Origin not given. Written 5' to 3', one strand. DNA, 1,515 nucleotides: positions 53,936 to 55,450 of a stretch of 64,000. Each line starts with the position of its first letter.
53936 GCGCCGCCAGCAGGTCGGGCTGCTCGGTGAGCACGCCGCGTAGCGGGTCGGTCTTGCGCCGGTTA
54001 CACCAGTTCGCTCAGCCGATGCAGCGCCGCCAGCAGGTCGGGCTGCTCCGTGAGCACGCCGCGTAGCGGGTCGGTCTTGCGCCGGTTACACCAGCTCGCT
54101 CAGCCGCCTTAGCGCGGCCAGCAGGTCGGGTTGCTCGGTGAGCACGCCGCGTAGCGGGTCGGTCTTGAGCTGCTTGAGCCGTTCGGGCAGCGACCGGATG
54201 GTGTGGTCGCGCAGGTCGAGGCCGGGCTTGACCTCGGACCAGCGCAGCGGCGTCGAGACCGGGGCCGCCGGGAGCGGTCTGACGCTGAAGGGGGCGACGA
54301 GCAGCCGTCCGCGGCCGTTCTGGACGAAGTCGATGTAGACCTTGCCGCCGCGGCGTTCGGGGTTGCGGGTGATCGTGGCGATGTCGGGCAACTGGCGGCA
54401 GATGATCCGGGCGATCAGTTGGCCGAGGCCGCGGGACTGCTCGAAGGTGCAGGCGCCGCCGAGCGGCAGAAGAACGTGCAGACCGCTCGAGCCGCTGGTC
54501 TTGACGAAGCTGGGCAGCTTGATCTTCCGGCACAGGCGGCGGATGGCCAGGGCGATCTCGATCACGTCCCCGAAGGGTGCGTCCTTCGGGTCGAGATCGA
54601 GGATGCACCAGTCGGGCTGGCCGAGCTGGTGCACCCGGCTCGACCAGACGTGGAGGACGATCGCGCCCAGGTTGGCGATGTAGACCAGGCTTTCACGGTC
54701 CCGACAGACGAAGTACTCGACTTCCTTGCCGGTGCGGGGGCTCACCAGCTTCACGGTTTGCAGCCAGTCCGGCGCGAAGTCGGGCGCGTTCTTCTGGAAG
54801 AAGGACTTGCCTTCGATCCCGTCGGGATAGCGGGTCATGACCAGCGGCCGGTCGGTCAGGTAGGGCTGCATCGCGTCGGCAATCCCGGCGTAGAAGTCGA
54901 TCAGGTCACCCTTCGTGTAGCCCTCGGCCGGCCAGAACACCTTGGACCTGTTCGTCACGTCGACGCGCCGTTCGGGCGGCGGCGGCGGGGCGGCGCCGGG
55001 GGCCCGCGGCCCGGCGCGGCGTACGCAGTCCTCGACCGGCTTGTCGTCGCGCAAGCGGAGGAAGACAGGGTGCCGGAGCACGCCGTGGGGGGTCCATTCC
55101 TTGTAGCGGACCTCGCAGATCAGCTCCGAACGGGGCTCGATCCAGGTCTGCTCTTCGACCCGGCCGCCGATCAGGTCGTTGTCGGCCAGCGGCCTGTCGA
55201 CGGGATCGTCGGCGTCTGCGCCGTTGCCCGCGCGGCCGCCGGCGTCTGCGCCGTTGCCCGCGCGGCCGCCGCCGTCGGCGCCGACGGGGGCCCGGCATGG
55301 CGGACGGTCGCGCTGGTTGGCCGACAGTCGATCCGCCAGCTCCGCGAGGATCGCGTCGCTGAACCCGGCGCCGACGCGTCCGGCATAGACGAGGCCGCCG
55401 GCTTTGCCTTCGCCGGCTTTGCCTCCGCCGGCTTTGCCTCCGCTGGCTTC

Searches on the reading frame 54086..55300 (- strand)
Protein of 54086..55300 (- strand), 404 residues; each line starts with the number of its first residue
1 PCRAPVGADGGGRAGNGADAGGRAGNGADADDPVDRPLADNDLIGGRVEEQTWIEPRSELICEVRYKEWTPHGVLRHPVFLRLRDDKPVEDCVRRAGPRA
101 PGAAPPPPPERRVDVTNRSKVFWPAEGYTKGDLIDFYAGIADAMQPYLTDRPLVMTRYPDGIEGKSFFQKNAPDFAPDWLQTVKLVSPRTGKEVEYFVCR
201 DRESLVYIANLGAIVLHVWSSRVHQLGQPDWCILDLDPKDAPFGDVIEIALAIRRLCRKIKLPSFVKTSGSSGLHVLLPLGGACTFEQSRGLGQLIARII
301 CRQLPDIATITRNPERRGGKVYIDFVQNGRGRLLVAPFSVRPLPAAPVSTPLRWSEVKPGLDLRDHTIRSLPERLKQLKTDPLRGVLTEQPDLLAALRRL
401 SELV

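Call 66: find_homologous_proteins(query=window:54086-55300:-, max_evalue=1e-60)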
Query window:54086-55300:- (404 aa): 2245 proteins with E <= 1e-60 among 8000 candidates; the best 120 are listed.
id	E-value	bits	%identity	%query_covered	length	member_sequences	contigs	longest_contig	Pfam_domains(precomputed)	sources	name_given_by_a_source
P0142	4.4e-150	519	60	97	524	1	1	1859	PF21686.4,PF01068.27,PF04679.22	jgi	-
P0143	7.4e-146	505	57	97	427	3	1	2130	PF21686.4,PF04679.22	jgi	jgi:bifunctional non-homologous end joining protein LigD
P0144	1.9e-145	504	58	98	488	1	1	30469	PF01896.26,PF21686.4,PF04679.22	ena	-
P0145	2.2e-145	503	61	87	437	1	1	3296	PF21686.4,PF04679.22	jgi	jgi:bifunctional non-homologous end joining protein LigD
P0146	2.1e-144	500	57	98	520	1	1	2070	PF01896.26,PF21686.4,PF01068.27,PF04679.22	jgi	jgi:bifunctional non-homologous end joining protein LigD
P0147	1.2e-141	491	61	87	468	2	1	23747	PF01896.26,PF21686.4,PF04679.22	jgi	jgi:bifunctional non-homologous end joining protein LigD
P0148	1.4e-141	491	60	87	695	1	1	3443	PF21686.4,PF01068.27,PF04679.22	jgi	jgi:bifunctional non-homologous end joining protein LigD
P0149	1.9e-141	490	56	97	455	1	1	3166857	PF01896.26,PF21686.4,PF04679.22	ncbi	ncbi:MAG: DNA ligase D, partial [Gemmatimonadota bacterium]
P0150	2.0e-140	487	55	97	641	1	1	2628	PF21686.4,PF01068.27,PF04679.22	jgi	jgi:bifunctional non-homologous end joining protein LigD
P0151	3.0e-140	486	61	87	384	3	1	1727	PF01896.26,PF21686.4,PF04679.22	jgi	-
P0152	3.6e-140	486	54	99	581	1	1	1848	PF21686.4,PF01068.27,PF04679.22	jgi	jgi:bifunctional non-homologous end joining protein LigD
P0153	4.3e-140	486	62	87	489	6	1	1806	PF21686.4,PF01068.27,PF04679.22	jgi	-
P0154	4.4e-140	486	60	87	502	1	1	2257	PF01896.26,PF21686.4,PF04679.22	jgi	jgi:bifunctional non-homologous end joining protein LigD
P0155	1.5e-139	484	62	85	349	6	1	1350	PF01896.26,PF21686.4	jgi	jgi:bifunctional non-homologous end joining protein LigD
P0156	2.1e-139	484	61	87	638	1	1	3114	PF09414.16,PF21686.4,PF01068.27,PF04679.22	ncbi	ncbi:MAG: DNA ligase D, partial [Candidatus Rokubacteria bacterium 13_1_20CM_2_69_58]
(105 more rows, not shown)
